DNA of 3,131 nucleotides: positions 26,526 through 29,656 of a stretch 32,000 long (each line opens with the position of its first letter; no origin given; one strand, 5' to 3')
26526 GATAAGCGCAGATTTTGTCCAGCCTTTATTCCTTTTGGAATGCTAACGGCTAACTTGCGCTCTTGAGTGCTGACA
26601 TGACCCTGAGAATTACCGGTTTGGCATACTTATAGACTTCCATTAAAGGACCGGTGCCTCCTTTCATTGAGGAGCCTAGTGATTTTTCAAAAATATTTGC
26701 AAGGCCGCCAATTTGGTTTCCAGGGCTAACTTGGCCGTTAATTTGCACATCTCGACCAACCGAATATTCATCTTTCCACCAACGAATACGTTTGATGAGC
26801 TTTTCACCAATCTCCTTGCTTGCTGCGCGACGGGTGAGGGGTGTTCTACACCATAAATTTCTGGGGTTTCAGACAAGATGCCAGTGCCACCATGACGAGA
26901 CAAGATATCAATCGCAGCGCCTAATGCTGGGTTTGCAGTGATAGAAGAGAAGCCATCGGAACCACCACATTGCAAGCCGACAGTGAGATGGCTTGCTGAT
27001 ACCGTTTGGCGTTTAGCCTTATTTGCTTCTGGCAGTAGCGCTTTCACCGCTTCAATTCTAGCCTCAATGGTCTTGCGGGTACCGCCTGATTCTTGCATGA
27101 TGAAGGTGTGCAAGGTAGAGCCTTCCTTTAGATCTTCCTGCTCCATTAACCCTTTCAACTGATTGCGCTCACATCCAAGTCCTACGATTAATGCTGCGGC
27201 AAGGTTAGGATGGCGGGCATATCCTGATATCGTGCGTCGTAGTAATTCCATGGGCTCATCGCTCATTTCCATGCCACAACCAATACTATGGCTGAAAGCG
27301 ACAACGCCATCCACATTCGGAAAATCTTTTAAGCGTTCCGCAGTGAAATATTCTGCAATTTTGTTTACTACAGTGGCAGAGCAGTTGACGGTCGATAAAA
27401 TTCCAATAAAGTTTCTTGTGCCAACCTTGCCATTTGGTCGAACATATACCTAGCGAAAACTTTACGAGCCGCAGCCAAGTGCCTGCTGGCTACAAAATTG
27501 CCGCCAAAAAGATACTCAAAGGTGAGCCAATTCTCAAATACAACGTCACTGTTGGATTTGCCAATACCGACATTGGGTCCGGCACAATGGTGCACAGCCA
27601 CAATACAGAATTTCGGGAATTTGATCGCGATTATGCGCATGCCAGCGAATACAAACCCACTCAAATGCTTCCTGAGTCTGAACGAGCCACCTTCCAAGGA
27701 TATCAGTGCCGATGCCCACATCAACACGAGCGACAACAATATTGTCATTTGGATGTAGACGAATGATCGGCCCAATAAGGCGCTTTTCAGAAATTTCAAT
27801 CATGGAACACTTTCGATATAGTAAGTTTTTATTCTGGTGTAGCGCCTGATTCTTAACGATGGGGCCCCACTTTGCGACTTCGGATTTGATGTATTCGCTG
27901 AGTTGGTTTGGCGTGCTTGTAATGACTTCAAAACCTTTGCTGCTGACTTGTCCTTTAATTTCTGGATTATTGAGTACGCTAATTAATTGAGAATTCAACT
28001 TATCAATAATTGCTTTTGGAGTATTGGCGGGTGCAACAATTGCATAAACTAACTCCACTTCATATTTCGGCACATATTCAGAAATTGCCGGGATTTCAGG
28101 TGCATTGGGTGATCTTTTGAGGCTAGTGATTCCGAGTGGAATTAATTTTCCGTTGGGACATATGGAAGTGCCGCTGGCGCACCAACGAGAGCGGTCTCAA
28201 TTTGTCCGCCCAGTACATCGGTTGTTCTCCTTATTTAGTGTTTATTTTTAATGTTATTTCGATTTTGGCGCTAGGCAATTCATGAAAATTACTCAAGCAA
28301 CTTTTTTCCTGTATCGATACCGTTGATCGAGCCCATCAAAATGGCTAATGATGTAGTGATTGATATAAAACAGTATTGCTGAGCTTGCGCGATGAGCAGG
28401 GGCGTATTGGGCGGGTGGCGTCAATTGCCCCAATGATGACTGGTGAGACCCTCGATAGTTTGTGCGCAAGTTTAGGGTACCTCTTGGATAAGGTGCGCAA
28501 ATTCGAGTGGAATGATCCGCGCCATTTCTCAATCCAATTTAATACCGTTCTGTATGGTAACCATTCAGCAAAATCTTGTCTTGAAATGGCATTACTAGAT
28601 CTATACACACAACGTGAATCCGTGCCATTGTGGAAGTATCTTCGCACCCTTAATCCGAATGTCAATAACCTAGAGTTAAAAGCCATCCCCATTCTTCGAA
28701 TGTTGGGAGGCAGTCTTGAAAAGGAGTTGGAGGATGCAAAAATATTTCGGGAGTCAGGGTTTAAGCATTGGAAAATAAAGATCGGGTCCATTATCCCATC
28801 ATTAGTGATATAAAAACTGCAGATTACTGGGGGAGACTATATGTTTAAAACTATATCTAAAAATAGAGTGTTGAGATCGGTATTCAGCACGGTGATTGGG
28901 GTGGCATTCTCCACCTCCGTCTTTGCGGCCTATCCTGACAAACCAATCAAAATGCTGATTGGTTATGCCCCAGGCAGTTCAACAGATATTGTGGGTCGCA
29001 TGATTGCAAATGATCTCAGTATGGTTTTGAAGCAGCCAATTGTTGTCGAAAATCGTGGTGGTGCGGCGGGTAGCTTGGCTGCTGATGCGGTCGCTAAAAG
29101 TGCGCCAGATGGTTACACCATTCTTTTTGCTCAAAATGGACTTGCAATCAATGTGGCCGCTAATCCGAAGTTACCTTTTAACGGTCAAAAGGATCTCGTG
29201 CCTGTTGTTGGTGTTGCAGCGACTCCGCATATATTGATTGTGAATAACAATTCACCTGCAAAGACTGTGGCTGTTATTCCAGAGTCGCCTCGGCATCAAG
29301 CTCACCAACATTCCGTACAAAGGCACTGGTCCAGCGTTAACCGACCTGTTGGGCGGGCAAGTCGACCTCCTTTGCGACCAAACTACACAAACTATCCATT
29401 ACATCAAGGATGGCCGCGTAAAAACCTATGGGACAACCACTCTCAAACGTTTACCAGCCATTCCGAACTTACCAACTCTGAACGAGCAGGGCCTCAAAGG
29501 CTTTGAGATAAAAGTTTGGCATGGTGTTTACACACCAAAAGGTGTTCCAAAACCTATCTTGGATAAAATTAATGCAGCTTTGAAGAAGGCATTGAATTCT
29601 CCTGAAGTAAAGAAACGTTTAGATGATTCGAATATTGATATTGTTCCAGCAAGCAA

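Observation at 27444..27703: A 260-bp inversion inside a dehydratase pseudogene, bounded by ATAT, restores the frame exactly when reversed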

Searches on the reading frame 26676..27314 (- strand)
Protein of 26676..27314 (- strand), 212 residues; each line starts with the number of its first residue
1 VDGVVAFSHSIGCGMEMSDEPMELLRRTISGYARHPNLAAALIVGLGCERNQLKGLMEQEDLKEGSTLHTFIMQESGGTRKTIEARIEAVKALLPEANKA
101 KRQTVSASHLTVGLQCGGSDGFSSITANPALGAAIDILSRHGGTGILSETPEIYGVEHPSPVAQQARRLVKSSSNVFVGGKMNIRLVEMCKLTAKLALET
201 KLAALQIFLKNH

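Call 13: find_encoding_contigs(protein=window:26676-27314:-, flank=5000, max_places=10)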
Protein window:26676-27314:- (212 aa): no gene with exactly this product is on record in the collection.

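Call 37: search_protein_families(library=pfam, proteins=[window:26676-27314:-], max_evalue=0.00001)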
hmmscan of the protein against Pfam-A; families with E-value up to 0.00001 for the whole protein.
window:26676-27314:- (212 aa): 2 families
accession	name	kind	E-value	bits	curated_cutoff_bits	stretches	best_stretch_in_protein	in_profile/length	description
PF04295.18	GD_AH_second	-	7.2e-27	94.6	27.3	1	1-98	42-136/136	D-galactarate dehydratase/Altronate hydrolase, second domain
PF20629.2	GD_AH_C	-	3.3e-21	76.2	26.8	1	107-158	1-52/242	D-galactarate/Altronate dehydratase, C-terminal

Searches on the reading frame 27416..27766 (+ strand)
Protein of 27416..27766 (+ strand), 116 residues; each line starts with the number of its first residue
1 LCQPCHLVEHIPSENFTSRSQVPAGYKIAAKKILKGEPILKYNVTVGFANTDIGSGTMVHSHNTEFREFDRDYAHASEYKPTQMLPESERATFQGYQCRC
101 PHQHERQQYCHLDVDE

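Call 12: find_encoding_contigs(protein=window:27416-27766:+, flank=5000, max_places=10)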
Protein window:27416-27766:+ (116 aa): no gene with exactly this product is on record in the collection.

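Call 40: find_homologous_proteins(query=window:27416-27763:+, max_evalue=1e-30)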
Query seq(116 aa) (116 aa): 24 proteins with E <= 1e-30 among 84 candidates.
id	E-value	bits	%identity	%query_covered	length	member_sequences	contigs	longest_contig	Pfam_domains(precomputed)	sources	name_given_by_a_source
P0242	5.6e-44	167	76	88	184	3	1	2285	PF08666.18,PF04295.19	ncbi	ncbi:MAG: UxaA family hydrolase, partial [Hylemonella sp.]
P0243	3.9e-43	164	86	74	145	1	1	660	PF08666.18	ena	-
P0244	3.5e-42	161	84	76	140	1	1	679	-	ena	-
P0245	6.9e-42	160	85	74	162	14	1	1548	PF04295.19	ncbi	ncbi:MAG: UxaA family hydrolase, partial [Betaproteobacteria bacterium]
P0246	1.2e-41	160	87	72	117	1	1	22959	PF08666.18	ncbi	ncbi:MAG: UxaA family hydrolase, partial [Hylemonella sp.]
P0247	5.0e-41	157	84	74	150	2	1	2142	PF04295.19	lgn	-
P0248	4.3e-38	148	79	74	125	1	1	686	PF08666.18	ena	-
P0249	1.7e-35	140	74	73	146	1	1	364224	-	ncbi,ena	-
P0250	6.0e-35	138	77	72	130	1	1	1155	PF08666.18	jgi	-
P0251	6.4e-35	138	88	63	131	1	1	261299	PF08666.18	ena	-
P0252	1.2e-34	137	74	73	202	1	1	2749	PF08666.18,PF04295.19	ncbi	ncbi:MAG: altronate hydrolase, partial [Burkholderiales bacterium]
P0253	6.6e-34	135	72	73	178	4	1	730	PF08666.18,PF04295.19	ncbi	-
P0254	7.5e-34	134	76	71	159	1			PF08666.18,PF04295.19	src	-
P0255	1.1e-33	134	64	88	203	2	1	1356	PF08666.18,PF04295.19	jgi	jgi:altronate hydrolase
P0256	2.1e-33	133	77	68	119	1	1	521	PF08666.18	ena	-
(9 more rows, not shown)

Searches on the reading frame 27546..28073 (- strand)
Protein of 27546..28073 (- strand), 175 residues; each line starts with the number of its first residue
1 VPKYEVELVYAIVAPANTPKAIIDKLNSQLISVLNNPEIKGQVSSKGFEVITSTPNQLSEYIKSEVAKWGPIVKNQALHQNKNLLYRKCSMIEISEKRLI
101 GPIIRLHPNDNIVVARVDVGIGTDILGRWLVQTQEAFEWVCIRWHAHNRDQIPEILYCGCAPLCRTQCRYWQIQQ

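Call 37: search_protein_families(library=pfam, proteins=[window:27546-28073:-], max_evalue=0.00001)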
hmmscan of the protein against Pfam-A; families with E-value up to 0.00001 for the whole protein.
window:27546-28073:- (175 aa): 1 family
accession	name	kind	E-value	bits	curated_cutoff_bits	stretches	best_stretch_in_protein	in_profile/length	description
PF03401.19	TctC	-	2.9e-10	40.6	27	1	9-77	205-273/274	Tripartite tricarboxylate transporter family receptor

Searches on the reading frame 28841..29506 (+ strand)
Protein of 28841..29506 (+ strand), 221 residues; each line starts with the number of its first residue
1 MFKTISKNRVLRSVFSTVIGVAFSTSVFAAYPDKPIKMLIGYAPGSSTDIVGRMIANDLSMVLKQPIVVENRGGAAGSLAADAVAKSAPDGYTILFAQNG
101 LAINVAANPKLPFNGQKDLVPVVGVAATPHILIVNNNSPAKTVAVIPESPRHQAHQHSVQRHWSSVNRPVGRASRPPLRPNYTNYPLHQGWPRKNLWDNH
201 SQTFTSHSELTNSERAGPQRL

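Call 37: search_protein_families(library=pfam, proteins=[window:28841-29506:+], max_evalue=0.00001)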
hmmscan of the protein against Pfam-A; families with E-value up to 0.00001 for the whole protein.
window:28841-29506:+ (221 aa): 1 family
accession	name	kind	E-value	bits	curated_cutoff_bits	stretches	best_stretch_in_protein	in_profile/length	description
PF03401.19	TctC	-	3.5e-20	73.1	27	1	52-144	2-94/274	Tripartite tricarboxylate transporter family receptor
